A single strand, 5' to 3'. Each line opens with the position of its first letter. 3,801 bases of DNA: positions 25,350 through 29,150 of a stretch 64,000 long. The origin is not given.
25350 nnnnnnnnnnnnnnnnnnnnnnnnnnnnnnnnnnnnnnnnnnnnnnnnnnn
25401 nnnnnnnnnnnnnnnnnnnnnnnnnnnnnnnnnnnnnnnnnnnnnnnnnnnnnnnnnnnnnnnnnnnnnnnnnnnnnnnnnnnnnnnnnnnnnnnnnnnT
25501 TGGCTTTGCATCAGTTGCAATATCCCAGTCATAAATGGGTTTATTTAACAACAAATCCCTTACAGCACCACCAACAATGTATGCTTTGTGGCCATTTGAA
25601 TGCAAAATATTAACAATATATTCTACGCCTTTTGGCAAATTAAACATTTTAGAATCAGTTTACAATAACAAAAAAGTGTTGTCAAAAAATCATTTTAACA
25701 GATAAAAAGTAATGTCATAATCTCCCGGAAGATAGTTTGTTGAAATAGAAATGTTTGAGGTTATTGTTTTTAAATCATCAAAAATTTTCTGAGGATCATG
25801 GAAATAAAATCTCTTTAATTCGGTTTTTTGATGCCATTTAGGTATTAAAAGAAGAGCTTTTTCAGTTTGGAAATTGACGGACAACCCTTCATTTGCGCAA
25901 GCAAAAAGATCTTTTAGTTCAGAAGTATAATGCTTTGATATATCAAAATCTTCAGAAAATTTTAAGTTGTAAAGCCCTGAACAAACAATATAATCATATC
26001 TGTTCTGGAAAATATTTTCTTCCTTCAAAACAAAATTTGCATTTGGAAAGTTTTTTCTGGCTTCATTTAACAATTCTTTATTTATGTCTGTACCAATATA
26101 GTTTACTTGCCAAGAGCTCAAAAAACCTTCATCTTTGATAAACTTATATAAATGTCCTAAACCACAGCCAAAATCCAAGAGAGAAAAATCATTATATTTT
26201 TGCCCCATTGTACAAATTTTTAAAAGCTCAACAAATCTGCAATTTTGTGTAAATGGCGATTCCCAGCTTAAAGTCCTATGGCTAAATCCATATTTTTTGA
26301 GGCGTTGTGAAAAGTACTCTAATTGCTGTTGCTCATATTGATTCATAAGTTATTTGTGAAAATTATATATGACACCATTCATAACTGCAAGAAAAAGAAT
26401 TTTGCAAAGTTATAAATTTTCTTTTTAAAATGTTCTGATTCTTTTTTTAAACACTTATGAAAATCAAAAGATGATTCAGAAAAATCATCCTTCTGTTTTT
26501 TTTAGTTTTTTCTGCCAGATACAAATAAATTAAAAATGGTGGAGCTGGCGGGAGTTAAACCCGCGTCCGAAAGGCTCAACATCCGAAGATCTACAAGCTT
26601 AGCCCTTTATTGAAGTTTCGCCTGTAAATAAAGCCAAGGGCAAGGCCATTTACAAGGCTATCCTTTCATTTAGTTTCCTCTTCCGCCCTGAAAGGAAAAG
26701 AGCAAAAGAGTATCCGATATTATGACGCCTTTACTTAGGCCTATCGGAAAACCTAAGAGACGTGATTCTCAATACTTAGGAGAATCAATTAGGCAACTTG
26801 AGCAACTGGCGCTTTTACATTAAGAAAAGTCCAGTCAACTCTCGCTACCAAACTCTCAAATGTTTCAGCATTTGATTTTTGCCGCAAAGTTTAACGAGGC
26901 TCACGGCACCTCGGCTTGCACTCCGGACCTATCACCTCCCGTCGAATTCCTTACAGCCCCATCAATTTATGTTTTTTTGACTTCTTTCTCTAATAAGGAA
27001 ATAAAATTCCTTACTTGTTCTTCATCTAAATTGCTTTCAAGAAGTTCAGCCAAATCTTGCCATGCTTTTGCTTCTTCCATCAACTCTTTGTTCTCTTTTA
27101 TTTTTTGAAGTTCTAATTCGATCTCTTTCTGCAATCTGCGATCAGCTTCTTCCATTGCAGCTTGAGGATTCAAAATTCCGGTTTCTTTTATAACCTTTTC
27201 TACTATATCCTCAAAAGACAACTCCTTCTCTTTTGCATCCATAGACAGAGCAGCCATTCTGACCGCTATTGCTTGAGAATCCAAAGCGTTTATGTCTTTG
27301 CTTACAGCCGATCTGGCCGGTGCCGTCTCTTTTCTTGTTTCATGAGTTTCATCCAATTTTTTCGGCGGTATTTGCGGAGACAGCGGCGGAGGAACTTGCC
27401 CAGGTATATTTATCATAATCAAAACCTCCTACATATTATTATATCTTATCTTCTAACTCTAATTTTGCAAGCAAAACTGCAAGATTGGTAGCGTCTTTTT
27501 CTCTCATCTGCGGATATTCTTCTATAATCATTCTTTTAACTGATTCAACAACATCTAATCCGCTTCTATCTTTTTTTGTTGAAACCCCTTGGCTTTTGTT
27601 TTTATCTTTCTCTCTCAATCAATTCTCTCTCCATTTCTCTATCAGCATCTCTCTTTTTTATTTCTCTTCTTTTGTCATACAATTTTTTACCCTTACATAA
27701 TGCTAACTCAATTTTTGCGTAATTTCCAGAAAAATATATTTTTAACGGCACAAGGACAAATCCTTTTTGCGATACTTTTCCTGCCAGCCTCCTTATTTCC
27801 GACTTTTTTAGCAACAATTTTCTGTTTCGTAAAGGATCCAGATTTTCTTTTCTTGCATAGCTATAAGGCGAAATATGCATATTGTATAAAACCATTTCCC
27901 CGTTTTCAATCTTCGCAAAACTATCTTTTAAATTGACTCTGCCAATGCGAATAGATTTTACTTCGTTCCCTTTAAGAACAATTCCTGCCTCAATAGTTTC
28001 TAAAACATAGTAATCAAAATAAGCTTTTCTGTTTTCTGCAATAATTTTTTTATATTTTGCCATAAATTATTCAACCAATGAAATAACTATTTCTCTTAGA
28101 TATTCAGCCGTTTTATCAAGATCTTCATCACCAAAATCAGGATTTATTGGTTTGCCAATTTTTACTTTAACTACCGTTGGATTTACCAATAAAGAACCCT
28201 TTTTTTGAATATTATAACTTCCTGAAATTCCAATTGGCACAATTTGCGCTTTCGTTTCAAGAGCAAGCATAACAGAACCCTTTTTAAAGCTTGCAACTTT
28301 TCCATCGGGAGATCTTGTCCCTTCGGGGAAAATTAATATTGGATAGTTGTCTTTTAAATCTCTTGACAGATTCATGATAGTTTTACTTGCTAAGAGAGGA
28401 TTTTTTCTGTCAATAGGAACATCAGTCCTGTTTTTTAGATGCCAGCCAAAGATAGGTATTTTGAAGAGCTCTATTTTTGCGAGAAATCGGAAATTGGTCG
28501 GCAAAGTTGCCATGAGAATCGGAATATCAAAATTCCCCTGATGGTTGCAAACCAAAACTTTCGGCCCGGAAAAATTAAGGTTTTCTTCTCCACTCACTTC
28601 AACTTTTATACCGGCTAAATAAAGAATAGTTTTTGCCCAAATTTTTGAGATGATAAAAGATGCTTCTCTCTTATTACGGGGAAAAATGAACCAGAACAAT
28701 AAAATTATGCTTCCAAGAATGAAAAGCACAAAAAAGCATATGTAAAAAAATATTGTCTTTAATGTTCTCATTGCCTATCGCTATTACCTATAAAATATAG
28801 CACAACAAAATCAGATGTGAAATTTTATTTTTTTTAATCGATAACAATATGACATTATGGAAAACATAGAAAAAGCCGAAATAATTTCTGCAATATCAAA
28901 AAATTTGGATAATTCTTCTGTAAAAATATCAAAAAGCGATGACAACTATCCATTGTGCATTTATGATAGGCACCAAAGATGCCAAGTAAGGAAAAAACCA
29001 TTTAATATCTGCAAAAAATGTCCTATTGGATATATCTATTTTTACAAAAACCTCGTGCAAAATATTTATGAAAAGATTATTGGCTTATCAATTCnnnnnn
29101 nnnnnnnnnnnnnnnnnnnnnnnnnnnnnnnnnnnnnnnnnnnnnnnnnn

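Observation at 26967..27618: Two unknown genes wedged between smpB and ssrA: candidate trans-translation accessory module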

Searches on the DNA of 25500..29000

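Call 6: search_rna_families(source=window, start=25500, end=29000, threshold=gathering, show_alignments=1)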
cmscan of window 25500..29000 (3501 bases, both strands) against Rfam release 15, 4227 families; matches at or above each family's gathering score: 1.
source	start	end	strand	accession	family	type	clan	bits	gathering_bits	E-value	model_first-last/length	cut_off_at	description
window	26537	26960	-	RF00023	tmRNA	Gene;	CL00001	176.4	47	2e-71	1-374/374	no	transfer-messenger RNA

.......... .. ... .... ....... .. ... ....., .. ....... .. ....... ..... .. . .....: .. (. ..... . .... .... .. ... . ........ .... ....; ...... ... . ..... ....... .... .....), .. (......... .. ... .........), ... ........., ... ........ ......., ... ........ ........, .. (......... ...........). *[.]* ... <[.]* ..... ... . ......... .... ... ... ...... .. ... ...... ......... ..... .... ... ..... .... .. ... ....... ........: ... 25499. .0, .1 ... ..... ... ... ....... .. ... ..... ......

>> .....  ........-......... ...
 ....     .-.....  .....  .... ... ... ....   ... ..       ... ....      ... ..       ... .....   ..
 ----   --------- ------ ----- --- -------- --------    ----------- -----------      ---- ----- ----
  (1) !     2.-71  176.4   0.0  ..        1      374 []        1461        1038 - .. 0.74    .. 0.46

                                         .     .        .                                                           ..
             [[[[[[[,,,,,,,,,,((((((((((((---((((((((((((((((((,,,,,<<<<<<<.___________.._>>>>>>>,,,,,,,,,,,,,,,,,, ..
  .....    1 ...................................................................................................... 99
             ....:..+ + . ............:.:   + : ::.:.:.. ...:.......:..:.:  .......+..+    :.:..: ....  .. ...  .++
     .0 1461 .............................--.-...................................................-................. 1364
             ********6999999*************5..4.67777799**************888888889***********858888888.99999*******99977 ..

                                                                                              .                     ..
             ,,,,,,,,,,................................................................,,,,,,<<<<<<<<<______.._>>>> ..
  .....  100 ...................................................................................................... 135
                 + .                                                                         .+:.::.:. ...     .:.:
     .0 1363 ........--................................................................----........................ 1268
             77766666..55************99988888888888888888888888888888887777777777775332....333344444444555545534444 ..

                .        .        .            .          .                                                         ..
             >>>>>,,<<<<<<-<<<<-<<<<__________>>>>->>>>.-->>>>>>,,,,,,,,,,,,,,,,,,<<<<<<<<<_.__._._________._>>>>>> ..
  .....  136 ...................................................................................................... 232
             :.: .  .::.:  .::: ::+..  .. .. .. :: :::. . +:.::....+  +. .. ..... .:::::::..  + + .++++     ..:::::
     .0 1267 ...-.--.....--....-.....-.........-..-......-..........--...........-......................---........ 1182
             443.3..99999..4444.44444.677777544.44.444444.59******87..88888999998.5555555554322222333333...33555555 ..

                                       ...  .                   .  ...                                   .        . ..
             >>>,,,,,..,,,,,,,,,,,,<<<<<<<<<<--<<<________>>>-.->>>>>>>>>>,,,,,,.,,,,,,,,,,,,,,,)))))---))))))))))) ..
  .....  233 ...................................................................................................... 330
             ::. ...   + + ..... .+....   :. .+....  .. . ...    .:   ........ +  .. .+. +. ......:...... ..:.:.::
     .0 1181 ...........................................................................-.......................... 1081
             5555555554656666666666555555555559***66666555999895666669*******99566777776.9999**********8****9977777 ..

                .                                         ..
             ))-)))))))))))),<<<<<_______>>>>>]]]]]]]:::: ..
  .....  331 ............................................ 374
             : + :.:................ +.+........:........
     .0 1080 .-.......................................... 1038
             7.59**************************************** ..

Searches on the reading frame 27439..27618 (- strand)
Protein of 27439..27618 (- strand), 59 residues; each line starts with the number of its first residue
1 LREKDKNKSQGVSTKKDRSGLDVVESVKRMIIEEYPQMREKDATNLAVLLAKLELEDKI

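Call 4: search_protein_families(library=pfam, proteins=[window:27439-27618:-], max_evalue=1)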
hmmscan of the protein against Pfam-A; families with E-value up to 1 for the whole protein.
window:27439-27618:- (59 aa): 1 family
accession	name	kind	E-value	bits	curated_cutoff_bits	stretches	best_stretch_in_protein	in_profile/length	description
PF07130.17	YebG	-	0.013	15.8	27.5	1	21-52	32-63/74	YebG protein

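Call 5: search_protein_families(library=ncbifam, proteins=[window:27439-27618:-], max_evalue=1)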
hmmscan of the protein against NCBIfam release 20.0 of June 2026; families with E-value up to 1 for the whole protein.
window:27439-27618:- (59 aa): 0 families

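Call 70: search_protein_families(library=pfam, alignment_id=A3, max_evalue=0.1)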
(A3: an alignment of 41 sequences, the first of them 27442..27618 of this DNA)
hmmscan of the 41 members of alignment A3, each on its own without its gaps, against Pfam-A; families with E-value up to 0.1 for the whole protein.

A. member 1, window:27442-27618:- (59 aa): 1 family
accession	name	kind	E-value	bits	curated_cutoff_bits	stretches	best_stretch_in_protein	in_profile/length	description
PF07130.17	YebG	-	0.013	15.8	27.5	1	21-52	32-63/74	YebG protein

B. families by the number of members that match (of 41 scanned): 14 families
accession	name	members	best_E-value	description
PF00745.25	GlutR_dimer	8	0.00072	Glutamyl-tRNAGlu reductase, dimerisation domain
PF07130.17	YebG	5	0.0075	YebG protein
PF18175.6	HU-CCDC81_bac_2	2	0.0049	CCDC81-like prokaryotic HU domain 2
PF25789.1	TPR_NAA35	2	0.017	NAA35-like, TPR repeats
PF20504.3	IntS14_C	1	0.011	Integrator complex subunit 14, alpha-helical domain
PF17944.6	Arg_decarbox_C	1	0.012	Arginine decarboxylase C-terminal helical extension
PF23808.1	DUF7181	1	0.014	Domain of unknown function (DUF7181)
PF12729.13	4HB_MCP_1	1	0.022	Four helix bundle sensory module for signal transduction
PF05176.20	ATP-synt_10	1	0.024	ATP10 protein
PF18138.6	bacHORMA_1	1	0.032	Bacterial HORMA domain family 1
PF16543.10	DFRP_C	1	0.036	DRG Family Regulatory Proteins, Tma46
PF24505.1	Ig_TMEM131homol_6th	1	0.082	TMEM131 homolog sixth Ig-like domain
PF12990.12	DUF3874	1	0.084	Domain of unknonw function from B. Theta Gene description (DUF3874)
PF14743.12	DNA_ligase_OB_2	1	0.09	DNA ligase OB-like domain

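Call 74: predict_structure(alignment_id=A3)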
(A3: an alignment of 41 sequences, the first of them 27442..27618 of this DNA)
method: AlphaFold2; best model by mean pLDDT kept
length: 59 residues; sequences in the alignment: 41
mean_pLDDT: 74.6   pTM: 0.49
mean pLDDT of the five models: 74.6, 74.5, 73.3, 72.9, 70.9
residues with pLDDT >= 90: 13; 70-90: 23; 50-70: 18; < 50: 5
segments of 3 or more residues with pLDDT < 50: none
pLDDT, mean of each block of 10 residues (from residue 1): 53 55 86 91 90 74
secondary structure, 60 per line:
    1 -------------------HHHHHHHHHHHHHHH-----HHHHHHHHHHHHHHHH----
elements in order: H20-34 H40-55

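Call 78: fold_search(model_id=the predicted structure, library=pdb)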
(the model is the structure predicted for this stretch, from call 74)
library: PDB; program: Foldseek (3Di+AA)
matches with E <= 10: 48; with E <= 0.001: 0
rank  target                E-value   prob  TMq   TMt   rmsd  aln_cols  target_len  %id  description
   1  3erm_B                6.0e-01  0.98  0.55  0.51   2.2        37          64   24  The crystal structure of a conserved protein with unknown function from Pseudomonas syringae pv. tomato str. DC3000 (released 2008-10-21)
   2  3erm_D                6.4e-01  0.97  0.57  0.52   1.8        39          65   23  The crystal structure of a conserved protein with unknown function from Pseudomonas syringae pv. tomato str. DC3000 (released 2008-10-21)
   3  3erm_A                9.4e-01  0.96  0.58  0.52   1.8        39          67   23  The crystal structure of a conserved protein with unknown function from Pseudomonas syringae pv. tomato str. DC3000 (released 2008-10-21)
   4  3erm_E                1.2e+00  0.96  0.57  0.58   1.2        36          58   25  The crystal structure of a conserved protein with unknown function from Pseudomonas syringae pv. tomato str. DC3000 (released 2008-10-21)
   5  1wgf_MODEL_1_A        2.0e+00  0.44  0.47  0.32   7.4        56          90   18  Solution structure of the 4th HMG-box of mouse UBF1 (released 2004-11-28)
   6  6qbt                  3.4e+00  0.66  0.45  0.18   0.8        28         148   14  Structure of the HTLV-2 integrase catalytic core domain in complex with magnesium (trimeric form) (released 2020-09-30)
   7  6qbv_B                4.1e+00  0.54  0.44  0.19   0.9        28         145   14  Structure of the HTLV-2 integrase catalytic core domain in complex with magnesium (dimeric form) (released 2020-09-30)
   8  6qbv_C                4.1e+00  0.38  0.48  0.21   3.1        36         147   17  Structure of the HTLV-2 integrase catalytic core domain in complex with magnesium (dimeric form) (released 2020-09-30)
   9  6qbv_D                4.4e+00  0.35  0.48  0.21   3.0        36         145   19  Structure of the HTLV-2 integrase catalytic core domain in complex with magnesium (dimeric form) (released 2020-09-30)
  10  2oer_B                4.7e+00  0.38  0.56  0.19   4.3        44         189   14  Probable Transcriptional Regulator from Pseudomonas aeruginosa (released 2007-01-30)
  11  5b63_A                4.7e+00  0.21  0.47  0.06   8.5        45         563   22  Crystal structures of E.coli arginyl-tRNA synthetase (ArgRS) in complex with substrate tRNA(Arg) (released 2017-05-31)
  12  1s8n                  4.7e+00  0.13  0.40  0.16   5.2        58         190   22  Crystal structure of Rv1626 from Mycobacterium tuberculosis (released 2004-09-21)
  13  6qbv_A                5.0e+00  0.47  0.44  0.19   0.9        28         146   14  Structure of the HTLV-2 integrase catalytic core domain in complex with magnesium (dimeric form) (released 2020-09-30)
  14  6dgb_B                5.0e+00  0.35  0.48  0.23   1.7        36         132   22  Crystal structure of the C-terminal catalytic domain of IS1535 TnpA, an IS607-like serine recombinase (released 2018-07-18)
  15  1ygh_A                5.4e+00  0.21  0.42  0.17   3.5        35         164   20  HAT DOMAIN OF GCN5 FROM SACCHAROMYCES CEREVISIAE (released 1999-08-02)
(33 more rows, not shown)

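Call 79: search_solved_structures(query=A3, max_evalue=10, show_alignments=3)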
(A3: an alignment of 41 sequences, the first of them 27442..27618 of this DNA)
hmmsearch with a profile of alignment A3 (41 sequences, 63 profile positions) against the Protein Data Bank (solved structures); distinct sequences matched with E-value up to 10: 11.
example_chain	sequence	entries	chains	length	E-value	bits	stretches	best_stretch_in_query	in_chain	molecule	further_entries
2z9a_A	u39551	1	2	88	0.43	14.1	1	14-54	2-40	Proactivator polypeptide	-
2qyp_A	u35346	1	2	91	0.46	14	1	14-54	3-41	Proactivator polypeptide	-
6s1y_A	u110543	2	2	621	1.5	12.3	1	8-51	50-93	Angiotensin-converting enzyme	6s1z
1ebb_A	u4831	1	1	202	1.8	12.1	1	21-52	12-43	PHOSPHATASE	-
1h2e_A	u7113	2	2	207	1.8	12.1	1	21-52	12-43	PHOSPHATASE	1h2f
6zyh_A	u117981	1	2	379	8.8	9.9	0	10-44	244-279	Endoplasmic reticulum chaperone BiP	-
9h0c_A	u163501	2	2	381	8.9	9.9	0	10-44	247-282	Endoplasmic reticulum chaperone BiP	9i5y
6cz1_A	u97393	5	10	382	9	9.8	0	10-44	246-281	Endoplasmic reticulum chaperone BiP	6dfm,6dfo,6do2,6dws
3ldl_A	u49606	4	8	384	9.1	9.8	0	10-44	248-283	78 kDa glucose-regulated protein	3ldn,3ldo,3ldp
6h9u_A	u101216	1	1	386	9.2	9.8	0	10-44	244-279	Endoplasmic reticulum chaperone BiP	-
6ha7_A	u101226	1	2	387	9.3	9.8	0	10-44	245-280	Endoplasmic reticulum chaperone BiP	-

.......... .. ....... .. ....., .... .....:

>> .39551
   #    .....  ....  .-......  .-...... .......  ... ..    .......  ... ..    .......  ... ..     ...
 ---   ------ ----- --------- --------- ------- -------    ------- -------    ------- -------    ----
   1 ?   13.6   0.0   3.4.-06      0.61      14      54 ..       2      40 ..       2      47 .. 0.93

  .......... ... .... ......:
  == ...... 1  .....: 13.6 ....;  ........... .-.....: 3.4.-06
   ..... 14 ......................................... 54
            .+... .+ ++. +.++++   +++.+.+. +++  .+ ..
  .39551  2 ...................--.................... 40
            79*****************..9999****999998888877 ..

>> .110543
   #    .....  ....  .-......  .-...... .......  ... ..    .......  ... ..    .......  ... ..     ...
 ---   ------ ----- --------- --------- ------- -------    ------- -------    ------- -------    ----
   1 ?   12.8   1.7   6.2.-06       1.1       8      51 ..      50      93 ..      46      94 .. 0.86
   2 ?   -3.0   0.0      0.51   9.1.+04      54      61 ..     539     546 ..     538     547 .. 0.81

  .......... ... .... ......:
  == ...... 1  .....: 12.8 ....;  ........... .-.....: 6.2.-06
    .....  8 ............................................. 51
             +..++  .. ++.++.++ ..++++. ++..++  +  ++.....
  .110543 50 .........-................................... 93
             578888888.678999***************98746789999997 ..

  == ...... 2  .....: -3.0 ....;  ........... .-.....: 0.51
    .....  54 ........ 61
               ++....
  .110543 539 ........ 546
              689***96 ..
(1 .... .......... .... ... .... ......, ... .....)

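Call 85: search_protein_families(library=phrogs, proteins=[window:27442-27618:-], max_evalue=0.01)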
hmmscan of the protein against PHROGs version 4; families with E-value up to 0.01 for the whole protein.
window:27442-27618:- (59 aa): 0 families

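Call 86: search_protein_families(library=padloc, proteins=[window:27442-27618:-], max_evalue=0.01)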
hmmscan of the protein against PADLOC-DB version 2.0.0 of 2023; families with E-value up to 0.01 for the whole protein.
window:27442-27618:- (59 aa): 0 families
